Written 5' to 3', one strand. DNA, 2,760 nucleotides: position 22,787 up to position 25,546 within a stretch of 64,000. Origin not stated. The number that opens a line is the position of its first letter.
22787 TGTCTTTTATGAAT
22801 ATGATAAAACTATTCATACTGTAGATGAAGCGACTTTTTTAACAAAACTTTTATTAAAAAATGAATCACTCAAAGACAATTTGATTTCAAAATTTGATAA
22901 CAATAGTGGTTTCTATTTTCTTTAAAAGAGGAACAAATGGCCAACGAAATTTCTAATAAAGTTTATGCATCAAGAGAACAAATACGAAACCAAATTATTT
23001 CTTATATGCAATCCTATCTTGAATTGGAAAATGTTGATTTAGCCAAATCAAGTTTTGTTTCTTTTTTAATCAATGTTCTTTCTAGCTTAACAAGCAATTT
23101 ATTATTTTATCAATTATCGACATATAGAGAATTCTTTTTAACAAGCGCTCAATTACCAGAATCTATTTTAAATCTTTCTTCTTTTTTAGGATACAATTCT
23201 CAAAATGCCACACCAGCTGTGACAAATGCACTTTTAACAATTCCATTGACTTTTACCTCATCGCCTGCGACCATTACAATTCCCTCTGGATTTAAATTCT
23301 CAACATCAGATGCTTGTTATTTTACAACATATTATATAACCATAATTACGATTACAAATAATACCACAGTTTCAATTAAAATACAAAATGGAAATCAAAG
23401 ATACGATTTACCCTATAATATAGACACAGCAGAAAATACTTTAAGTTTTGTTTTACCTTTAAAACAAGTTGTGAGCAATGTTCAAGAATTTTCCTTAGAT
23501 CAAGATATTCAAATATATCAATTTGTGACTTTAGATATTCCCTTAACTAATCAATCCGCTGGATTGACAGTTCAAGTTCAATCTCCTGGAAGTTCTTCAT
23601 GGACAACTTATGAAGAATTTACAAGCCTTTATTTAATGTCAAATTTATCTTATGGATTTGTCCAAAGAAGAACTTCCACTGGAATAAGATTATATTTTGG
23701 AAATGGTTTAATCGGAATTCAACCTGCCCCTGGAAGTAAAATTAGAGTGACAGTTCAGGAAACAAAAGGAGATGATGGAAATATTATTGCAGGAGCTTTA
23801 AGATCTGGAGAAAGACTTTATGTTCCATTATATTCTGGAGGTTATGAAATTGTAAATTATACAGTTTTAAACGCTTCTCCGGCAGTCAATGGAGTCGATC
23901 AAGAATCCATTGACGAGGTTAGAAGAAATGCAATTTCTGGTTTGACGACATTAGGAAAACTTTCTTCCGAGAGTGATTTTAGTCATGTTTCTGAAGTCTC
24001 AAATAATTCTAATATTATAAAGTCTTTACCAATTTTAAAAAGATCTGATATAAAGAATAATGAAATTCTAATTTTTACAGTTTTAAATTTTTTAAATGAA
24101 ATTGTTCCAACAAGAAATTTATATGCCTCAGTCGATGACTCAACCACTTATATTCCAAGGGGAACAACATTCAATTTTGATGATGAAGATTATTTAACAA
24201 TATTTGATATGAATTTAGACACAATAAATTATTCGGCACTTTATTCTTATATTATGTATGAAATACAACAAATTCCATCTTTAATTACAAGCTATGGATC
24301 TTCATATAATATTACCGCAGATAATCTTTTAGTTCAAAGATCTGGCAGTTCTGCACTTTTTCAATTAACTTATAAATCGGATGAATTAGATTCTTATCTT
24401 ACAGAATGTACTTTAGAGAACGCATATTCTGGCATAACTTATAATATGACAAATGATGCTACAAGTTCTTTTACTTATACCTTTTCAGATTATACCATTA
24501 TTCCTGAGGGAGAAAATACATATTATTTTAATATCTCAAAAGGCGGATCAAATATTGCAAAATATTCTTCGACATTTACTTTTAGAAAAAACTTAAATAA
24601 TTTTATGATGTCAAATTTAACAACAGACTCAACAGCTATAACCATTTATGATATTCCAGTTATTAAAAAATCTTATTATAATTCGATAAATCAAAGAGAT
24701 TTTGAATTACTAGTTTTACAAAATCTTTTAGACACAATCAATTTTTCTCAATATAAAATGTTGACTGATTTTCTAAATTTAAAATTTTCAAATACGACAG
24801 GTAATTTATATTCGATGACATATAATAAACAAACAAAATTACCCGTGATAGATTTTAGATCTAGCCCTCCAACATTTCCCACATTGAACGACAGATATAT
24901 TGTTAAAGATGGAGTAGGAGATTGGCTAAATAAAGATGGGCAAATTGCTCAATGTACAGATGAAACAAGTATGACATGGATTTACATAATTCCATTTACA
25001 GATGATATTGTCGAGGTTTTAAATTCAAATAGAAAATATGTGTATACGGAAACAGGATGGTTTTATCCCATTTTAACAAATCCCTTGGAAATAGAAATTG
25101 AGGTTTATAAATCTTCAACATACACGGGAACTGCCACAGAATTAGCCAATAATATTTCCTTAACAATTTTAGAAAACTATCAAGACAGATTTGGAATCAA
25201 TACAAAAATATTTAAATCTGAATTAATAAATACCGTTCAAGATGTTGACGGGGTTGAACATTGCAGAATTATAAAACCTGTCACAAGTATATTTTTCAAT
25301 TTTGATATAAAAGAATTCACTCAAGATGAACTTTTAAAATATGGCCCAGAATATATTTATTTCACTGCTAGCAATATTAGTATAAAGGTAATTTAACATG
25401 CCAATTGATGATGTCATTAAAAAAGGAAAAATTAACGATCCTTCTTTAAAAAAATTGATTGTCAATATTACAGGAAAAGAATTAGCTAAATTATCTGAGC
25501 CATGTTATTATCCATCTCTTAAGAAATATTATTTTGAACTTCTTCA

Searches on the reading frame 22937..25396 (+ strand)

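Call 5: search_protein_families(library=phrogs, proteins=[window:22937-25396:+], max_evalue=0.01)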
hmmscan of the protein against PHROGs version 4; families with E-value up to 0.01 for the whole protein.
window:22937-25396:+ (819 aa): 5 families
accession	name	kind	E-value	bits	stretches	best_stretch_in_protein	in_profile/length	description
phrog_219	-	tail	1.9e-24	87.2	1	13-348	11-319/598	baseplate wedge subunit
phrog_1369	-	tail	5.3e-10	39.6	1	174-332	131-281/489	baseplate protein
phrog_15388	-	unknown function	1.5e-05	25.6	1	638-710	39-110/345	-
phrog_5363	-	unknown function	2.6e-05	25.1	1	643-710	50-115/245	-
phrog_38413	-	unknown function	0.00071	20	1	735-780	192-237/284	-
